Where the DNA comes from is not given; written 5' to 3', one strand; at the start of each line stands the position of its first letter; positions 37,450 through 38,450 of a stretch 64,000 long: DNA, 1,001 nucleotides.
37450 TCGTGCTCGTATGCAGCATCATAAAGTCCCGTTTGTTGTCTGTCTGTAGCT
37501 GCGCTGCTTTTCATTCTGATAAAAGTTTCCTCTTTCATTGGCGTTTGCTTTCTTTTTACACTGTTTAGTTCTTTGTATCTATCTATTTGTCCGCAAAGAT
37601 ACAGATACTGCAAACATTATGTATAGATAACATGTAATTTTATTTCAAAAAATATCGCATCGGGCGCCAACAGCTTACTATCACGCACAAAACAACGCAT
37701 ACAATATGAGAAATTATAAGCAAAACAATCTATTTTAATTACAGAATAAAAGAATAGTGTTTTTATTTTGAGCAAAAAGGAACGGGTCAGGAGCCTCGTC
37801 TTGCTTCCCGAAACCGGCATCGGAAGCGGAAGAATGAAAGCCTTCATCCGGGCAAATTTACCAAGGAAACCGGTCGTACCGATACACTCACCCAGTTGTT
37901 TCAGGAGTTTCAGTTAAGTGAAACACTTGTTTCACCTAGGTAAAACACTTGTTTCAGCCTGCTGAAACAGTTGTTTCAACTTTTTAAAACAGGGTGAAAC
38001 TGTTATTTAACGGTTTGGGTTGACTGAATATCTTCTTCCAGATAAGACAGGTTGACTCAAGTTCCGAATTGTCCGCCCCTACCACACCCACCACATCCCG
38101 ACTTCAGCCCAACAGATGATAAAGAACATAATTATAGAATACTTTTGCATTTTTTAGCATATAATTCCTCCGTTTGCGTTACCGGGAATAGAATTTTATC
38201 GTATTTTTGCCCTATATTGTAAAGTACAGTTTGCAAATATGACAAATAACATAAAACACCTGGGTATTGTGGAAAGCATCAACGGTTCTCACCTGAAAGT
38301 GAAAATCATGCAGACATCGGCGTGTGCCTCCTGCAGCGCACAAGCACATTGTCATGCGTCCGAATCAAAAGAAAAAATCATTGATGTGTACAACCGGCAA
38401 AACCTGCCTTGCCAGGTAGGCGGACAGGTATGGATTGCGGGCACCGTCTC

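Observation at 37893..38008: Array of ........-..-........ palindromes about 230 bp upstream of the rnf operon (copy 1 of a dispersed element)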

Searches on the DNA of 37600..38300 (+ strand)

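Call 12: search_rna_families(source=window, start=37600, end=38300, threshold=evalue, max_evalue=10)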
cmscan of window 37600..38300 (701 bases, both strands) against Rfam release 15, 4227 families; matches with E-value up to 10: 10.
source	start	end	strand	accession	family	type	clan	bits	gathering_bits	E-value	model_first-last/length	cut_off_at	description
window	37712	37771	+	RF02064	STnc370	Gene; sRNA;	-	22.4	54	2.3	1-71/71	no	Enterobacterial sRNA STnc370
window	38119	38208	-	RF00474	snosnR57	Gene; snRNA; snoRNA; CD-box;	-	20.9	50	2.2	1-95/95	no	Small nucleolar RNA snR57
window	37914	37961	-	RF03344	mir-5365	Gene; miRNA;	-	20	70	0.25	1-78/78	no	mir-5365 microRNA precursor family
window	37869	37981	-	RF00199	SL2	Gene;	CL00020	19.9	41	2.3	1-110/110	no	SL2 RNA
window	37901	37952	-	RF01939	mir-761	Gene; miRNA;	-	19.5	82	0.33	1-65/65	no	mir-761 microRNA precursor family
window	37966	38016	-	RF03103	RAGATH-34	Gene; sRNA;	-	18.7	60.7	4.6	1-107/107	no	RAGATH-34 RNA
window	38150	38256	+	RF02317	TtnuHACA10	Gene; snRNA; snoRNA; HACA-box;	-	18.4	100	9.5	1-104/104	no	Tetrahymena snoRNA TtnuHACA10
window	37939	37980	+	RF00797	mir-355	Gene; miRNA;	-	17.9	70.3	1.5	1-75/75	no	mir-355 microRNA precursor family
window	37973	38000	+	RF01318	CRISPR-DR5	Gene; CRISPR;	CL00015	17.8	40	8.6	1-37/37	no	CRISPR RNA direct repeat element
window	37914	37949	-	RF01072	TMV_UPD-PK3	Cis-reg;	-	11.9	34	4.8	1-21/31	no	Pseudoknot of upstream pseudoknot domain (UPD) of the 3'UTR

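Call 65: search_dna_similar(query=window:37880-38070:+, collection=plasmids, mode=distant, max_evalue=0.01, max_rows=25)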
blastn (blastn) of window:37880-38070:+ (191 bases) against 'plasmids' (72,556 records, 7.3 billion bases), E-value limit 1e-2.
No match.

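Call 66: search_dna_similar(query=window:37880-38070:+, collection=phages, mode=distant, max_evalue=0.01, max_rows=15)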
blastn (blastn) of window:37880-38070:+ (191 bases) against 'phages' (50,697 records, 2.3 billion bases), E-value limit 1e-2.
No match.
